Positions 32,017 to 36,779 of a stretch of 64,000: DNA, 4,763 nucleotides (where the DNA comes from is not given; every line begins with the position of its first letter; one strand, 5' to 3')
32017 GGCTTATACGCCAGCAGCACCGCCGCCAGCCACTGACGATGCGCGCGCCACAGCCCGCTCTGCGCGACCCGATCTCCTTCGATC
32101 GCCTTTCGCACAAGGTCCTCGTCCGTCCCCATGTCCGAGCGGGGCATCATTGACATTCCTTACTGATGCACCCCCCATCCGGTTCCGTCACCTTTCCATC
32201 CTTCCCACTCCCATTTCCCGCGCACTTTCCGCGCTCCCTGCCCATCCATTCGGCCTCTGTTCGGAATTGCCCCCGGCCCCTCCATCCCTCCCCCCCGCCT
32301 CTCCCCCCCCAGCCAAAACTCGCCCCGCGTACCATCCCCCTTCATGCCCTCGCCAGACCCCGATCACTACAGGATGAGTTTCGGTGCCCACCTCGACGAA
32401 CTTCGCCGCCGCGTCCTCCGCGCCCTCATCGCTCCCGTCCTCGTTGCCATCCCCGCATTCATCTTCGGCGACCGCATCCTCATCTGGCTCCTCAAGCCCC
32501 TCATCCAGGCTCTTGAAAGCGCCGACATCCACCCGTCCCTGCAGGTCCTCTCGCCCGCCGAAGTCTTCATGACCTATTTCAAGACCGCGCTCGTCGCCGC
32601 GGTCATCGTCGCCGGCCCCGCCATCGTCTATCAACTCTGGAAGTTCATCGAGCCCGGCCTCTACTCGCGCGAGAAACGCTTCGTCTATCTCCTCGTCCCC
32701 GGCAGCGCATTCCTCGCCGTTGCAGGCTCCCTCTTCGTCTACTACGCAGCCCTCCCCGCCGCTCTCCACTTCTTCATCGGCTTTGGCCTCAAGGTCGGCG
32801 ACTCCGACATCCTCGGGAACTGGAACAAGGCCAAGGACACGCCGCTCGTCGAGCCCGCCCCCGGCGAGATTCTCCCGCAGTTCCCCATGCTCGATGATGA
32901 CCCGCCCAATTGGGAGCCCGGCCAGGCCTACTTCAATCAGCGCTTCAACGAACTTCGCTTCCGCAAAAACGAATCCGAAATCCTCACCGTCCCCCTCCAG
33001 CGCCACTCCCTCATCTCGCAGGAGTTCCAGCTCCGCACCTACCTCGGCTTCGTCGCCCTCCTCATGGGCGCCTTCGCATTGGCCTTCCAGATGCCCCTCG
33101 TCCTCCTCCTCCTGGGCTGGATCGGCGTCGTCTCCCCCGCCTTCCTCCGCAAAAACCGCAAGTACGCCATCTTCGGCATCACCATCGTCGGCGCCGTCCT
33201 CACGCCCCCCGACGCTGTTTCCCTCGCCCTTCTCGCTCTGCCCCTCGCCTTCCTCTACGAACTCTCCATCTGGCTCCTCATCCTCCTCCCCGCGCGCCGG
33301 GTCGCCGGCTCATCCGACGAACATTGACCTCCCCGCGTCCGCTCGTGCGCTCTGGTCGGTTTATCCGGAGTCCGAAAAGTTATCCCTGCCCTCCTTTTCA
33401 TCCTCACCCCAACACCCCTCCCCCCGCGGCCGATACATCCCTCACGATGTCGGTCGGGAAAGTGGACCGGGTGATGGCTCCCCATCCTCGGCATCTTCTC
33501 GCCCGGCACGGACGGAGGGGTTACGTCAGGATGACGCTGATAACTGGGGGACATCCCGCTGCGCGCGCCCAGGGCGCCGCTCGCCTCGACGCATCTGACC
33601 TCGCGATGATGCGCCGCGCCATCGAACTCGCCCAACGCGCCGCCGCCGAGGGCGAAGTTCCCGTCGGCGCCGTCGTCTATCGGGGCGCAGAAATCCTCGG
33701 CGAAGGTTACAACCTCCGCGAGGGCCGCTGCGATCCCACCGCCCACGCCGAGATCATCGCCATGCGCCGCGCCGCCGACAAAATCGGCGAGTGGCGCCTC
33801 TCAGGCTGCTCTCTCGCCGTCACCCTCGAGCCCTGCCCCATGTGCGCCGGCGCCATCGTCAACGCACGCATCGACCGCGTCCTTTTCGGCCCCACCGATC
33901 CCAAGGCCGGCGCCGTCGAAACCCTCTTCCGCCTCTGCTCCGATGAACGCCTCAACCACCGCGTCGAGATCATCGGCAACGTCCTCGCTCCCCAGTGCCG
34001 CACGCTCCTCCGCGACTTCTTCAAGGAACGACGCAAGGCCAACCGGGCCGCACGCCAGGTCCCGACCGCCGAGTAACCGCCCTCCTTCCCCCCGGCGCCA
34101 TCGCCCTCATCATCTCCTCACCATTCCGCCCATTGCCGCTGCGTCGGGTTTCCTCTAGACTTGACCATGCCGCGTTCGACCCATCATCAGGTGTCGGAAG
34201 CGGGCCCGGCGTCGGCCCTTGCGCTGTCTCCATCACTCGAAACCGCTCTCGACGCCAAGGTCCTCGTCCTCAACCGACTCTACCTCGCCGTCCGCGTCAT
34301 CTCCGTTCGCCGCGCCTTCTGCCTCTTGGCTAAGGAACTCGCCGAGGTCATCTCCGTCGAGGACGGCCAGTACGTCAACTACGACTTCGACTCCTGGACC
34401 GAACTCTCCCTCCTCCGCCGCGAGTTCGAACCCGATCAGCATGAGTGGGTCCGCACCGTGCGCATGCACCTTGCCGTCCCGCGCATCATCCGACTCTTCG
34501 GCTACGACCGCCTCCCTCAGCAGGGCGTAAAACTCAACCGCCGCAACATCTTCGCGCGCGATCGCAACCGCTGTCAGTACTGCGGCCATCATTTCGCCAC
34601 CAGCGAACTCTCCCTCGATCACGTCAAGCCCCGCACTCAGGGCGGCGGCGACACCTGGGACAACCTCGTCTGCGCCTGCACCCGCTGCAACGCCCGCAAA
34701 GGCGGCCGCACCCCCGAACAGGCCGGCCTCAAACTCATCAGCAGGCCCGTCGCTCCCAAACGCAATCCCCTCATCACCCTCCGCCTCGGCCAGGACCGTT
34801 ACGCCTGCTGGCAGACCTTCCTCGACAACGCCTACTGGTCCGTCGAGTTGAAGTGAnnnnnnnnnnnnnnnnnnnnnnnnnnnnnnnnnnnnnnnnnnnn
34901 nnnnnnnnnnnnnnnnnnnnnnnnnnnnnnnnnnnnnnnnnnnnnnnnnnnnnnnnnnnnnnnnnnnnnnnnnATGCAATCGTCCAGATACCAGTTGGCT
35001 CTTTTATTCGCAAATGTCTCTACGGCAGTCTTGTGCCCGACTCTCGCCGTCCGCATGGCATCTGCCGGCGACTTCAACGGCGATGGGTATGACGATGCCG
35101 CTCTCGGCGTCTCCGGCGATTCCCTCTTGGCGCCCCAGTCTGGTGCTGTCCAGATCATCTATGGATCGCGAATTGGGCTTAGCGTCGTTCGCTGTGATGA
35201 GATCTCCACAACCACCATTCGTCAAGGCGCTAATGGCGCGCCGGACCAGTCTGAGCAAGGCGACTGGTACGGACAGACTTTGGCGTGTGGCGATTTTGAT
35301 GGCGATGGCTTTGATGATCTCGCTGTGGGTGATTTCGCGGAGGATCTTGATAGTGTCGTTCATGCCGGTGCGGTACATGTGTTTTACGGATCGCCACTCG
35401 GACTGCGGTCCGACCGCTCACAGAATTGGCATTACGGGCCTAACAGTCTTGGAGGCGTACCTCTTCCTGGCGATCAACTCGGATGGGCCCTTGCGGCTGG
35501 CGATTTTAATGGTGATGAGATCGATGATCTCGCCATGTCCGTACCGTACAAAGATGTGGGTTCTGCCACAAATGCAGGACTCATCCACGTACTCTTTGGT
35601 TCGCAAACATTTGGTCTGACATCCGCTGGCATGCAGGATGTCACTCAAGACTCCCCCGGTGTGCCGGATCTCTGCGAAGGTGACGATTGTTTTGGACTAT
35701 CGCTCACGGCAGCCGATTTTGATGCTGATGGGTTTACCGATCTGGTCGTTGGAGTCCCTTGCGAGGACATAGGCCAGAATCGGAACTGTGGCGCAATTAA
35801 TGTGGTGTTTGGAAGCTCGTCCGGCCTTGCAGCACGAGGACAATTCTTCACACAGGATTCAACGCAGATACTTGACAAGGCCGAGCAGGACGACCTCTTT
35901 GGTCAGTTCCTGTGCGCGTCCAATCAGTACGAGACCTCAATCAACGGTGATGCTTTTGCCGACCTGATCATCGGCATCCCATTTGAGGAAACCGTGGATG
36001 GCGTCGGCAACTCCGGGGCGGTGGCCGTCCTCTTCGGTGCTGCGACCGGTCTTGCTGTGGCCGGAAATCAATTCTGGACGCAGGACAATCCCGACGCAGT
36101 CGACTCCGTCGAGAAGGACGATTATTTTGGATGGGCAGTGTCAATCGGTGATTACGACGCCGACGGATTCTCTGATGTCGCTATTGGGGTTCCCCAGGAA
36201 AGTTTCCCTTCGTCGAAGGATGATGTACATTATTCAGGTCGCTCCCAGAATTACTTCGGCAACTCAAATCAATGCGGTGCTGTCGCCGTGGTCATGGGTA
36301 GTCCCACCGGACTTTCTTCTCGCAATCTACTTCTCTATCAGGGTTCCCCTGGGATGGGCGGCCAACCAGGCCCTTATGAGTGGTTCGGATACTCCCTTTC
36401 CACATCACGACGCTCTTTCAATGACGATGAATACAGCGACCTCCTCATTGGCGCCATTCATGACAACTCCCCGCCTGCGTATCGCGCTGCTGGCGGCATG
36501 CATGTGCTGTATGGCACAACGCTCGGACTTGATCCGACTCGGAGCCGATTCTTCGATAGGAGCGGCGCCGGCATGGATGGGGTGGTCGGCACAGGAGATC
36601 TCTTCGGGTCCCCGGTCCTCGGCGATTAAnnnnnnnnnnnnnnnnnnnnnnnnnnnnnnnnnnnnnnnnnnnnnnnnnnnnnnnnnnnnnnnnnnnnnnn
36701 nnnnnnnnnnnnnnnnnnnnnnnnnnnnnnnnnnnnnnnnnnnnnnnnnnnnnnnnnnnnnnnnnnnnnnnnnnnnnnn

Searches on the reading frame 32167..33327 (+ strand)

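Call 8: search_protein_families(library=pfam, proteins=[window:32167-33327:+])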
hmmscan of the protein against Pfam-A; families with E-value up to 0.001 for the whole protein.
window:32167-33327:+ (386 aa): 1 family
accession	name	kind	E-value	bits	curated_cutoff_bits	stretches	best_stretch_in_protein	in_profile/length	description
PF00902.23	TatC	-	1.3e-59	201.9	25.1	2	75-207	2-129/208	Sec-independent protein translocase protein (TatC)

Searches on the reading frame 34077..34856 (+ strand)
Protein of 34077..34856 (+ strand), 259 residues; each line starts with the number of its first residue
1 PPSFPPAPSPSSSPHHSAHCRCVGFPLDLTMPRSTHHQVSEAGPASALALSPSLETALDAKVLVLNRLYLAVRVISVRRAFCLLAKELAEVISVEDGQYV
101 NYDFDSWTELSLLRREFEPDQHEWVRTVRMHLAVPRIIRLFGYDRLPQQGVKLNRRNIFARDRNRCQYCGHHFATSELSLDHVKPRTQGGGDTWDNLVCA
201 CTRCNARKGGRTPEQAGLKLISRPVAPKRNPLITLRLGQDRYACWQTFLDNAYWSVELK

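Call 8: search_protein_families(library=pfam, proteins=[window:34077-34856:+])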
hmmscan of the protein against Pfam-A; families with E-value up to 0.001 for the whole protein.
window:34077-34856:+ (259 aa): 3 families
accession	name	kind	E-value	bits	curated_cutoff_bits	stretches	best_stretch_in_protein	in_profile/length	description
PF14279.12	HNH_5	-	8.5e-15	54.9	27.5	1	166-216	1-51/56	HNH endonuclease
PF01844.29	HNH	-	4.1e-14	52.9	21.4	1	166-209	1-45/47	HNH endonuclease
PF13395.12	HNH_4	-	2.4e-05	24.6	22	1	166-213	1-53/54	HNH endonuclease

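Call 60: find_encoding_contigs(protein=window:34167-34856:+, flank=10000, max_places=10)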
Protein window:34167-34856:+ (229 aa): 6 contigs read that carry it; 6 places shown.
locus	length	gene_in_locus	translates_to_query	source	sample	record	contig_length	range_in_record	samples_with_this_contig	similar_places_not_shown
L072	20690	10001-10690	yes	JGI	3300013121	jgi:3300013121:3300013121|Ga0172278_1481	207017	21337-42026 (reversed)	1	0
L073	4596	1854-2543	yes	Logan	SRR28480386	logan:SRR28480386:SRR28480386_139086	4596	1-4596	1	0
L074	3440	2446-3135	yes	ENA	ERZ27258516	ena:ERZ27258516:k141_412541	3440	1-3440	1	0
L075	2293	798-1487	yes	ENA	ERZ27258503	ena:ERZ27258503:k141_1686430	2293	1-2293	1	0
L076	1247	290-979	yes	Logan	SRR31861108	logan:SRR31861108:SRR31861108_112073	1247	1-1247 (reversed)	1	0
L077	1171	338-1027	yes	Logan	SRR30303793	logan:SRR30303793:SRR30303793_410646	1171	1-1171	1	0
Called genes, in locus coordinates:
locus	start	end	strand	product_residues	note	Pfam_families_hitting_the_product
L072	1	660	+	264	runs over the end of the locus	PF01738:DLH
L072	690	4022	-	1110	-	PF00580:UvrD-helicase, PF13245:AAA_19, PF13604:AAA_30 (weak), PF13361:UvrD_C, PF13538:UvrD_C_2 (faint), PF12705:PDDEXK_1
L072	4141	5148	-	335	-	PF13180:PDZ_2 (weak)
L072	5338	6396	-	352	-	PF13180:PDZ_2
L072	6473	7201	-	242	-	-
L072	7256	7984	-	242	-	PF04542:Sigma70_r2, PF04545:Sigma70_r4 (weak), PF08281:Sigma70_r4_2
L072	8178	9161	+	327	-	PF00902:TatC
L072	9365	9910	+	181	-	PF00383:dCMP_cyt_deam_1, PF14437:MafB19-deam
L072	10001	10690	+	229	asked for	PF13395:HNH_4 (faint), PF01844:HNH, PF14279:HNH_5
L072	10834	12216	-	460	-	-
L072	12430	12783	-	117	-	-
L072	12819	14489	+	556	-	PF14312:FG-GAP_2 (faint)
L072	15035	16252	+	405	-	PF01546:Peptidase_M20, PF07687:M20_dimer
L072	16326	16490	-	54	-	-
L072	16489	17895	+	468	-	PF00202:Aminotran_3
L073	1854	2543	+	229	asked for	PF13395:HNH_4 (faint), PF01844:HNH, PF14279:HNH_5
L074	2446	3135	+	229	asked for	PF13395:HNH_4 (faint), PF01844:HNH, PF14279:HNH_5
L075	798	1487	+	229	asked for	PF13395:HNH_4 (faint), PF01844:HNH, PF14279:HNH_5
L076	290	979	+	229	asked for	PF13395:HNH_4 (faint), PF01844:HNH, PF14279:HNH_5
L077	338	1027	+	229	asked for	PF13395:HNH_4 (faint), PF01844:HNH, PF14279:HNH_5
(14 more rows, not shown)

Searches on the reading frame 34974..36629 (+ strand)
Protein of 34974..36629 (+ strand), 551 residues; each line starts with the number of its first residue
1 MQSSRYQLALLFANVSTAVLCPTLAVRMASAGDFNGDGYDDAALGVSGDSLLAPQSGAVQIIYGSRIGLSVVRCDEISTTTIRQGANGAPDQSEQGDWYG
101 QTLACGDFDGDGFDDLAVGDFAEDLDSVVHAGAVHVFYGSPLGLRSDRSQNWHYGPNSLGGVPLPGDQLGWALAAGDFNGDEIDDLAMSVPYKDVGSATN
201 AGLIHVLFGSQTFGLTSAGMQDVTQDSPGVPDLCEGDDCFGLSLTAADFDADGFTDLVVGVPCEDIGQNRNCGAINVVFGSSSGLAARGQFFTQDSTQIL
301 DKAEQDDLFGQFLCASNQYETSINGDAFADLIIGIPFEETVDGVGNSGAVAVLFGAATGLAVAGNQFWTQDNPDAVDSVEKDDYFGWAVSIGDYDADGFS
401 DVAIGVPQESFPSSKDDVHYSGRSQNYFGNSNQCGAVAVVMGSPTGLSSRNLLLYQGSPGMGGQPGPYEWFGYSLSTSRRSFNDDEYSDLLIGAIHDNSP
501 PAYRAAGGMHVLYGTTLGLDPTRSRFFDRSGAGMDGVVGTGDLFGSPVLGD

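Call 8: search_protein_families(library=pfam, proteins=[window:34974-36629:+])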
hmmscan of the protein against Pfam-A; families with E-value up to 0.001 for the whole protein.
window:34974-36629:+ (551 aa): 2 families
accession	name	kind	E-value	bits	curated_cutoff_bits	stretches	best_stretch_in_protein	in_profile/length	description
PF01839.29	FG-GAP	-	5.8e-40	135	22.1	5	385-414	1-27/37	FG-GAP repeat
PF13517.12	FG-GAP_3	-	4.8e-11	43.5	26.9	0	93-118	37-61/61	FG-GAP-like repeat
